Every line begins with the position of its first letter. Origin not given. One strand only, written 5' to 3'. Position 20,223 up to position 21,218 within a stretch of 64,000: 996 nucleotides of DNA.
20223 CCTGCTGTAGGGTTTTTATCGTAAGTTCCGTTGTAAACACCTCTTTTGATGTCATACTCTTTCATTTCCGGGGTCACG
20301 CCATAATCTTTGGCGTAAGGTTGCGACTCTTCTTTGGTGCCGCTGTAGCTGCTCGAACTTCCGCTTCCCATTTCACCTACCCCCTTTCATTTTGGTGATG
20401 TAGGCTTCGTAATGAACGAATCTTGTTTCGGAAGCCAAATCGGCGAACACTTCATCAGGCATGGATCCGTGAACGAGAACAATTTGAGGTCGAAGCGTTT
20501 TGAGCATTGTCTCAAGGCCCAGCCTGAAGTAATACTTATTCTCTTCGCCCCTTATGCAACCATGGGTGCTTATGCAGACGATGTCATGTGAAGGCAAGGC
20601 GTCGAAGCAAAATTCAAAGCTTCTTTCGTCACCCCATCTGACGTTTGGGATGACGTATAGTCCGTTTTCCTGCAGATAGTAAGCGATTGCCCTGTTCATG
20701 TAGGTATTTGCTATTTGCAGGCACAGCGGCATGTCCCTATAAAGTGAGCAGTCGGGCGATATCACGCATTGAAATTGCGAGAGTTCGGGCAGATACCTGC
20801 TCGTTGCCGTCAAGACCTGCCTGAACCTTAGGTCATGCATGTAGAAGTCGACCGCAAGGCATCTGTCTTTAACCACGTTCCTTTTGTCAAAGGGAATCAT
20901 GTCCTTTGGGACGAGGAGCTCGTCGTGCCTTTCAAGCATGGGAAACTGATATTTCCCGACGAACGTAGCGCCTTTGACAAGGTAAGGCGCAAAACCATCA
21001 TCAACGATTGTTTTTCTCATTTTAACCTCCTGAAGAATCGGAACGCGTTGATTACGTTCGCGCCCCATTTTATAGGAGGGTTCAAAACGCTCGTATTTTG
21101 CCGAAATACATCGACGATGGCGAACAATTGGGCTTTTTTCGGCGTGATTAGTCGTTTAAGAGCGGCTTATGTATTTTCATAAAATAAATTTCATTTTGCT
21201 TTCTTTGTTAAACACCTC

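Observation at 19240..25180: AT-rich island beside tRNA-Pro with a STAND-like NTPase-HTH giant and a coupled DUF4417 / toxin-like / immunity-like operon: candidate undescribed conflict or defence system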

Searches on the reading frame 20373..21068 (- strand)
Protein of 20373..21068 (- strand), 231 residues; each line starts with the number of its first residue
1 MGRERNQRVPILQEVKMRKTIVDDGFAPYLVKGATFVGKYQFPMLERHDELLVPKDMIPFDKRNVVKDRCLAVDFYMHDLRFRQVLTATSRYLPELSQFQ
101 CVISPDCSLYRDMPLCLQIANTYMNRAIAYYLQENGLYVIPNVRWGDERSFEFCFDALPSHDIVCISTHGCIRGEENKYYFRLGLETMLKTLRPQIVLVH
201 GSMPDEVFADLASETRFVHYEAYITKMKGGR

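Call 4: search_protein_families(library=pfam, proteins=[window:20373-21068:-], max_evalue=1)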
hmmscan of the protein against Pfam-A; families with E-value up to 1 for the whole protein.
window:20373-21068:- (231 aa): 1 family
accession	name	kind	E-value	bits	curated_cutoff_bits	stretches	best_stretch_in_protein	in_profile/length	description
PF14386.11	DUF4417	-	8.2e-53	179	28.9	1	36-215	3-177/183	Domain of unknown function (DUF4417)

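Call 5: search_protein_families(library=padloc, proteins=[window:20373-21068:-], max_evalue=1)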
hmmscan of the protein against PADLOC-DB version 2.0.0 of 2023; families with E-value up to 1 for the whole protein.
window:20373-21068:- (231 aa): 0 families

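Call 6: search_protein_families(library=ncbifam, proteins=[window:20373-21068:-], max_evalue=1)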
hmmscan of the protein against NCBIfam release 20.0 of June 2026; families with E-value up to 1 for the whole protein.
window:20373-21068:- (231 aa): 0 families

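Call 7: search_protein_families(library=phrogs, proteins=[window:20373-21068:-], max_evalue=1)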
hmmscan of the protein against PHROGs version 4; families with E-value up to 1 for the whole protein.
window:20373-21068:- (231 aa): 2 families
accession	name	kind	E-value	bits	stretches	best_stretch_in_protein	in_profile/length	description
phrog_8680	-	unknown function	3.5e-50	171.2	1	35-210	26-199/221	-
phrog_940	-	DNA, RNA and nucleotide metabolism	9.1e-44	151.2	1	38-226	172-360/388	nuclease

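Call 20: search_solved_structures(query=window:20373-21068:-, max_evalue=10)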
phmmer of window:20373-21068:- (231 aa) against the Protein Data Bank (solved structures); distinct sequences matched with E-value up to 10: 4.
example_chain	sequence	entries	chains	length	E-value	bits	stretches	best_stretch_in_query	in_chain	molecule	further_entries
3mx8_A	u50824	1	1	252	1.2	11.9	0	62-80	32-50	Ribonuclease pancreatic, LINKER, Ribonuclease pancreatic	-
3mwr_A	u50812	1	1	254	1.2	11.9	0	62-80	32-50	Ribonuclease pancreatic, LINKER, Ribonuclease pancreatic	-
3mwq_A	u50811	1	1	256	1.2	11.8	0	62-80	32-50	Ribonuclease pancreatic, LINKER, Ribonuclease pancreatic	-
7q6c_A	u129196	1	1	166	1.3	11.8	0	98-192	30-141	Complement component C6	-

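Call 42: find_homologous_proteins(query=window:20373-21068:-, max_evalue=0.001)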
Query window:20373-21068:- (231 aa): 801 proteins with E <= 0.001 among 853 candidates; the best 120 are listed.
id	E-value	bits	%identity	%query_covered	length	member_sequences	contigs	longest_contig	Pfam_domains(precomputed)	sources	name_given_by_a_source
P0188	1.7e-145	501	100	93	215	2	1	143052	PF14386.12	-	-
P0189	5.8e-119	414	79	93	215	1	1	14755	PF14386.12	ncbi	-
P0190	1.5e-118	412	80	93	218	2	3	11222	PF14386.12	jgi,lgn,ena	jgi:hypothetical protein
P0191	2.9e-117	408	78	93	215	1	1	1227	PF14386.12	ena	-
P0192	3.9e-116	405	76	93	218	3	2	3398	PF14386.12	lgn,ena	-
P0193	1.4e-115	403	76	93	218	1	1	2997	PF14386.12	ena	-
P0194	2.7e-115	402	76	93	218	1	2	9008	PF14386.12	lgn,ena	-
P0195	3.7e-115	401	76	93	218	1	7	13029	PF14386.12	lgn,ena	-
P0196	5.1e-115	401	75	93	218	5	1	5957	PF14386.12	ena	-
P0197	9.7e-115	400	76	93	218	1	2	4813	PF14386.12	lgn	-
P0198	1.3e-114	400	75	93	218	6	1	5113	PF14386.12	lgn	-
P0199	1.8e-114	399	76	93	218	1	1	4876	PF14386.12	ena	-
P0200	2.5e-114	399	76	93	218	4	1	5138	PF14386.12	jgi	-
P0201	9.2e-114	397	75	93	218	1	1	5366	PF14386.12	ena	-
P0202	1.2e-113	396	75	93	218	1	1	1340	PF14386.12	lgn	-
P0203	4.5e-113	395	74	93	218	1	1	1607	PF14386.12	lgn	-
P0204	6.0e-113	394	74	93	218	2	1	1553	PF14386.12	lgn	-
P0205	6.0e-113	394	74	93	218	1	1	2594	PF14386.12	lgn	-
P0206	1.7e-112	393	74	93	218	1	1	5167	PF14386.12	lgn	-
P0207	4.2e-112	391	74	93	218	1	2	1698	PF14386.12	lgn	-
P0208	7.1e-112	391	74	93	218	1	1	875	PF14386.12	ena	-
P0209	1.2e-111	390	74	93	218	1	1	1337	PF14386.12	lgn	-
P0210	2.6e-111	389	74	93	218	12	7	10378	PF14386.12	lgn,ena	-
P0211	3.3e-111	388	73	93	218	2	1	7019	PF14386.12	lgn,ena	-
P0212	1.1e-110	387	73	93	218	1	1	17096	PF14386.12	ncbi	-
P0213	2.0e-110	386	71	93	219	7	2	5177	PF14386.12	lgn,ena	-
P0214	2.7e-110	385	72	93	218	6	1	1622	PF14386.12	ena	-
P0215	1.1e-109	383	70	93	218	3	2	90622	PF14386.12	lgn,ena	-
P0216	1.6e-109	383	72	93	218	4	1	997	PF14386.12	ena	-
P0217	1.9e-109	383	73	92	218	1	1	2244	PF14386.12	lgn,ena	-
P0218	3.4e-109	382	72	93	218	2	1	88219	PF14386.12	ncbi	-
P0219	1.1e-108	380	71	93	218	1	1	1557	PF14386.12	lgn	-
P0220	1.9e-108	379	71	93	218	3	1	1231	PF14386.12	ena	-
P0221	1.9e-108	379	72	93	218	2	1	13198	PF14386.12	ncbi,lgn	-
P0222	2.2e-108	379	73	93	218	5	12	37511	PF14386.12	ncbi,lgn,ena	-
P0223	4.0e-108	378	70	93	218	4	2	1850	PF14386.12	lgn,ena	-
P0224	1.4e-107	377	70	93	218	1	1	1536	PF14386.12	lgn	-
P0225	2.1e-107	376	72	93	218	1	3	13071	PF14386.12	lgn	-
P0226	3.4e-107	375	72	92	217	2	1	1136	PF14386.12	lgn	-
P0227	4.2e-106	372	69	93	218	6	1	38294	PF14386.12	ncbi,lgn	-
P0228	4.7e-105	368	69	93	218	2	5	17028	PF14386.12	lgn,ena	-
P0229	8.1e-104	364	69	93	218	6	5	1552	PF14386.12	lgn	-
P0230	1.4e-103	364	67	93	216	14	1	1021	PF14386.12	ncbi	-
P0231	7.0e-102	358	70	93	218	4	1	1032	PF14386.12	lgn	-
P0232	2.1e-101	356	69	93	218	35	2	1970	PF14386.12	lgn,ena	-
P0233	5.0e-101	355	67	93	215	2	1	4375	PF14386.12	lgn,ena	-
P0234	1.3e-100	354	67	93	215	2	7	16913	PF14386.12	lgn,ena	-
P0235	8.8e-98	345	66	90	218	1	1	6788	PF14386.12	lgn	-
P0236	2.7e-88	313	60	91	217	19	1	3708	PF14386.12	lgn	-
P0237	1.1e-84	302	59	93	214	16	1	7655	PF14386.12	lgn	-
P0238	1.8e-84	301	59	93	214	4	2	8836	PF14386.12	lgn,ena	-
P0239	3.3e-84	300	59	92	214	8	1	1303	PF14386.12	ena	-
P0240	8.0e-84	299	61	93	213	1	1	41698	PF14386.12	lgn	-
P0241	1.9e-82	294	57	93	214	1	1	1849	PF14386.12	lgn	-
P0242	3.2e-80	287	57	92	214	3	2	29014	PF14386.12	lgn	-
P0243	2.5e-78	281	55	95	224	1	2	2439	PF14386.12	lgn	-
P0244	2.6e-78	281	56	92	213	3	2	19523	PF14386.12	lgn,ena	-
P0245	4.5e-78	280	57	88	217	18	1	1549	PF14386.12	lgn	-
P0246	1.5e-77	278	57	88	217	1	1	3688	PF14386.12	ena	-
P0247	3.0e-76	274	58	93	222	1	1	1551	PF14386.12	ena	-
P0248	4.4e-75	270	55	92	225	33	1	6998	PF14386.12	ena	-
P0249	1.1e-74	269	56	93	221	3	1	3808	PF14386.12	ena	-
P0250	2.6e-74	268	55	88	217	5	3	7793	PF14386.12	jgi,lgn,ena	jgi:hypothetical protein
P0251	6.7e-74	266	56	93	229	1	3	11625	PF14386.12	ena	-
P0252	7.4e-74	266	55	92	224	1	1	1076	PF14386.12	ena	-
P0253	1.4e-73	265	54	93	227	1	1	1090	PF14386.12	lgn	-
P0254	2.4e-73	265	51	90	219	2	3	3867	PF14386.12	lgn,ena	-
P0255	2.5e-73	264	54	93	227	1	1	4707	PF14386.12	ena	-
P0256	3.6e-73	264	55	93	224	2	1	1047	PF14386.12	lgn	-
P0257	3.8e-73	264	54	93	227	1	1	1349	PF14386.12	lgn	-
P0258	5.0e-73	263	53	93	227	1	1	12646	PF14386.12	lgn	-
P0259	5.1e-73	263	52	93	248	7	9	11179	PF14386.12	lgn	-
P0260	5.4e-73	263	53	93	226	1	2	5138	PF14386.12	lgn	-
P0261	5.7e-73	263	54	90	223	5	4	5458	PF14386.12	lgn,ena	-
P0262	1.4e-72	262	55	95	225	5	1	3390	PF14386.12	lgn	-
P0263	1.8e-72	262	53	93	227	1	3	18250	PF14386.12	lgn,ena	-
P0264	3.6e-72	261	54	91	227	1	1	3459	PF14386.12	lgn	-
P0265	4.7e-72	260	55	92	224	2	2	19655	PF14386.12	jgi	-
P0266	5.2e-72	260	53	92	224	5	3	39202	PF14386.12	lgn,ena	-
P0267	6.8e-72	260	54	93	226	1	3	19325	PF14386.12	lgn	-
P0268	7.4e-72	260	56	89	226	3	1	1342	PF14386.12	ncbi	-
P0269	8.2e-72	260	54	92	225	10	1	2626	PF14386.12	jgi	-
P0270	8.3e-72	260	54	91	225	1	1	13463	PF14386.12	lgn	-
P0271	1.3e-71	259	54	91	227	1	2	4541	PF14386.12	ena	-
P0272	2.1e-71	258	54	92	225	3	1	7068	PF14386.12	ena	-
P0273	2.3e-71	258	52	90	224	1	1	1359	PF14386.12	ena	-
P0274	2.4e-71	258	53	92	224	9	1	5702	PF14386.12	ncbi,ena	-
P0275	2.5e-71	258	52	93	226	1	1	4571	PF14386.12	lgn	-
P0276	2.6e-71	258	53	92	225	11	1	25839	PF14386.12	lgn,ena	-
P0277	3.6e-71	257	53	93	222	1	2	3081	PF14386.12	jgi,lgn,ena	-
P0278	4.6e-71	257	52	90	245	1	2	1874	PF14386.12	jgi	jgi:hypothetical protein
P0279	5.3e-71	257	54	92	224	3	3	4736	PF14386.12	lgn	-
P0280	6.1e-71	257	53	94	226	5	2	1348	PF14386.12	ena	-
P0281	7.7e-71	256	57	91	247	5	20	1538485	PF14386.12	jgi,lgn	jgi:hypothetical protein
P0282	1.0e-70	256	53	93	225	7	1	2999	PF14386.12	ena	-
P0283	1.2e-70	256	54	92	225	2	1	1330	PF14386.12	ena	-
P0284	1.3e-70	256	52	92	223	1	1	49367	PF14386.12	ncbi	-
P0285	1.7e-70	255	52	93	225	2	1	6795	PF14386.12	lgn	-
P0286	2.1e-70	255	54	92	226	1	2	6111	PF14386.12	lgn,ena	-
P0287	2.3e-70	255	52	93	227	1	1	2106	PF14386.12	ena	-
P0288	2.5e-70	255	51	92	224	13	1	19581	PF14386.12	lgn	-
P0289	2.6e-70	255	53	91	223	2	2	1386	PF14386.12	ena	-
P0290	2.6e-70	255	54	92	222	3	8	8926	PF14386.12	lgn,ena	-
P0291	2.8e-70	255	54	92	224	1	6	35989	PF14386.12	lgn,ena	-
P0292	2.9e-70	254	54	90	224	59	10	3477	PF14386.12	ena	-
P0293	3.3e-70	254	52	92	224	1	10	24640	PF14386.12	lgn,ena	-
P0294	3.6e-70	254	52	93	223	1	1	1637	PF14386.12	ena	-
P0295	4.2e-70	254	53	90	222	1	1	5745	PF14386.12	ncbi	-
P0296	8.4e-70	253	53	92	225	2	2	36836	PF14386.12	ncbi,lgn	-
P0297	8.7e-70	253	53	92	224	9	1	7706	PF14386.12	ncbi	-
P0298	1.2e-69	252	53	92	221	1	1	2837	PF14386.12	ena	-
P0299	1.3e-69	252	51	93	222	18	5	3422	PF14386.12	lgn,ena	-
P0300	1.4e-69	252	54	93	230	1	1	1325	PF14386.12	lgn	-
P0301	1.6e-69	252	53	90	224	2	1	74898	PF14386.12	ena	-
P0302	1.9e-69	252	50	93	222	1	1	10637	PF14386.12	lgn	-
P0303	2.0e-69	252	54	94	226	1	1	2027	PF14386.12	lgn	-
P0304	2.3e-69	252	53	91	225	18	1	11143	PF14386.12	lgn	-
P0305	2.3e-69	252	54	91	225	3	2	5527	PF14386.12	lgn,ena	-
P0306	2.6e-69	251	53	94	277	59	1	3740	PF14386.12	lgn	-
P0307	2.7e-69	251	54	92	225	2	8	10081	PF14386.12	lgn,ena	-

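Call 47: predict_structure(alignment_id=A2)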
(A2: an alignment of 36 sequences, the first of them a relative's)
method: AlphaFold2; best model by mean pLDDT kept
length: 215 residues; sequences in the alignment: 36
mean_pLDDT: 89.3   pTM: 0.88
mean pLDDT of the five models: 89.3, 89.3, 88.1, 87.8, 87.8
residues with pLDDT >= 90: 154; 70-90: 42; 50-70: 12; < 50: 7
segments of 3 or more residues with pLDDT < 50: 1-7
pLDDT, mean of each block of 10 residues (from residue 1): 47 91 96 97 90 90 69 90 94 85 92 97 96 95 98 89 96 98 94 97 88 67
secondary structure, 60 per line:
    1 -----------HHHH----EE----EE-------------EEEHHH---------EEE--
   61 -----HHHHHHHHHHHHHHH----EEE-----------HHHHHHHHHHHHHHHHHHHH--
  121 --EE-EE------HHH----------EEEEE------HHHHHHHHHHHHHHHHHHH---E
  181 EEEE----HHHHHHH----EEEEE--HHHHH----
elements in order: H12-15 E41-43 E56-58 H66-80 E85-87 H99-118 E147-151 H158-176 E180-184 H189-195 E200-204 H207-211

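Call 50: fold_search(model_id=the predicted structure, library=pdb)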
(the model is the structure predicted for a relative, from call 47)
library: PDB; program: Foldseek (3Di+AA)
matches with E <= 10: 1047; with E <= 0.001: 0
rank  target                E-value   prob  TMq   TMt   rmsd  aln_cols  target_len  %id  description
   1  4rnf                  3.1e-03  0.97  0.39  0.24   6.6       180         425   16  PaMorA tandem diguanylate cyclase - mutant phosphodiesterase, apo form (released 2014-11-19)
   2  3gk0_E                3.7e-03  0.98  0.43  0.39   5.8       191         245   14  Crystal structure of pyridoxal phosphate biosynthetic protein from Burkholderia pseudomallei (released 2009-03-17)
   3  1ho1_A                5.4e-03  0.97  0.43  0.40   5.6       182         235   14  CRYSTAL STRUCTURE OF PYRIDOXINE 5'-PHOSPHATE SYNTHASE (released 2001-03-28)
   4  3gk0_A                5.8e-03  0.97  0.45  0.40   5.5       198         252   12  Crystal structure of pyridoxal phosphate biosynthetic protein from Burkholderia pseudomallei (released 2009-03-17)
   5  3f4n_E                2.3e-02  0.84  0.42  0.39   5.9       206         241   11  Crystal Structure of Pyridoxal Phosphate Biosynthetic Protein PdxJ from Yersinia pestis (released 2008-11-25)
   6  2bdq_A                4.3e-02  0.41  0.32  0.32   9.2       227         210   13  Crystal Structure of the Putative Copper Homeostasis Protein CutC from Streptococcus agalactiae, Northeast Strucural G (released 2005-11-01)
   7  2duw_MODEL_1_A        5.9e-02  0.44  0.24  0.34   8.1       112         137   18  Solution structure of putative CoA-binding protein of Klebsiella pneumoniae (released 2007-08-14)
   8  3f4n_C                7.2e-02  0.63  0.42  0.38   6.0       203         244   12  Crystal Structure of Pyridoxal Phosphate Biosynthetic Protein PdxJ from Yersinia pestis (released 2008-11-25)
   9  4n2y_A                7.7e-02  0.21  0.27  0.28   8.6       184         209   12  Crystal structure of orotidine 5'-monophosphate decarboxylase from Archaeoglobus fulgidus (released 2013-10-30)
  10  6rg0_A                8.1e-02  0.72  0.43  0.39   5.8       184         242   11  Structure of pdxj (released 2020-05-13)
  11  1iuk                  8.7e-02  0.30  0.24  0.34   9.6       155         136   14  The structure of native ID.343 from Thermus thermophilus (released 2003-07-15)
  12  1dl3_A                9.2e-02  0.35  0.30  0.33   7.5       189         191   14  CRYSTAL STRUCTURE OF MUTUALLY GENERATED MONOMERS OF DIMERIC PHOSPHORIBOSYLANTRANILATE ISOMERASE FROM THERMOTOGA MARITI (released 1999-12-27)
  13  3tha_A                9.8e-02  0.54  0.39  0.35   6.4       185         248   11  Tryptophan synthase subunit alpha from Campylobacter jejuni. (released 2011-08-31)
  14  1gg1_A                9.8e-02  0.30  0.32  0.23   8.6       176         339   15  CRYSTAL STRUCTURE ANALYSIS OF DAHP SYNTHASE IN COMPLEX WITH MN2+ AND 2-PHOSPHOGLYCOLATE (released 2000-10-04)
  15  8bvk_B                1.0e-01  0.35  0.38  0.38  12.5       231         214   12  The crystal structure of O-glycoside cleaving beta-eliminase from A. tumefaciens AtOGE (released 2023-11-01)
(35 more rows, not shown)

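Call 76: search_solved_structures(query=A2, max_evalue=1)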
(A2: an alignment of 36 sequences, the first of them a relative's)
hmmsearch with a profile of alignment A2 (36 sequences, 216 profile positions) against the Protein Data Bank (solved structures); distinct sequences matched with E-value up to 1: 1.
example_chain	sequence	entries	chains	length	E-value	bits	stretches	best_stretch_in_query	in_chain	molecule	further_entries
4qpv_A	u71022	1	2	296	0.36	13.6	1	74-123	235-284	Uncharacterized protein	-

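Call 90: fold_search(model_id=the predicted structure, library=viral)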
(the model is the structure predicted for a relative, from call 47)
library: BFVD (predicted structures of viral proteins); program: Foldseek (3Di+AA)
matches with E <= 10: 678; with E <= 0.001: 3
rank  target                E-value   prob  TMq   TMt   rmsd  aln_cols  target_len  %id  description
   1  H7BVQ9                3.6e-18  1.00  0.83  0.56   1.8       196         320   32  (no name in the UniProt tables at hand)
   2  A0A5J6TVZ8            1.9e-16  1.00  0.81  0.62   2.2       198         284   26  (no name in the UniProt tables at hand)
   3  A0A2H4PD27            3.4e-08  1.00  0.49  0.60   1.9       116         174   29  (no name in the UniProt tables at hand)
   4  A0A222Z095            1.0e-03  1.00  0.50  0.32   5.6       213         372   11  Queuine tRNA-ribosyltransferase [Mycobacterium phage Bella96]
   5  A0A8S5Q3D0            1.8e-03  0.98  0.41  0.42   6.1       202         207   10  Queuine tRNA-ribosyltransferase catalytic subunit 1, Queuine, tRNA, RNA, TRANSFERASE [Siphoviridae sp. ctKHH22]
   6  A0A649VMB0            8.4e-03  0.99  0.53  0.44   5.0       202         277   13  Queuine tRNA-ribosyltransferase [Arthrobacter phage Mufasa8]
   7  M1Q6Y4                1.7e-02  0.95  0.46  0.42   7.0       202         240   12  (no name in the UniProt tables at hand)
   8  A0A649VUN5            6.3e-02  0.57  0.41  0.37  14.5       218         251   11  Queuine tRNA-ribosyltransferase [Mycobacterium phage Tinciduntsolum]
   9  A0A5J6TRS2            6.3e-02  0.35  0.34  0.22  15.2       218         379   11  Uncharacterized protein [Gordonia phage Powerball]
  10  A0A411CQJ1            6.7e-02  0.57  0.41  0.32   7.8       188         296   12  Queuine tRNA-ribosyltransferase [Arthrobacter phage Sonali]
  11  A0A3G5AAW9            7.6e-02  0.30  0.29  0.27   9.3       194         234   10  Uncharacterized protein [Hyperionvirus sp.]
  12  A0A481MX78            8.1e-02  0.38  0.31  0.07   6.6       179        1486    8  (no name in the UniProt tables at hand)
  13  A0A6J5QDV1            9.2e-02  0.63  0.42  0.31   5.6       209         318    9  Uncharacterized protein [uncultured Caudovirales phage]
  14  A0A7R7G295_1          9.2e-02  0.51  0.39  0.12   7.2       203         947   13  (no name in the UniProt tables at hand)
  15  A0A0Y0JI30            9.2e-02  0.11  0.22  0.23  13.5       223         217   10  Uncharacterized protein [Glossina hytrovirus (isolate Glossina pallidipes/Ethiopia/Seibersdorf/-)]
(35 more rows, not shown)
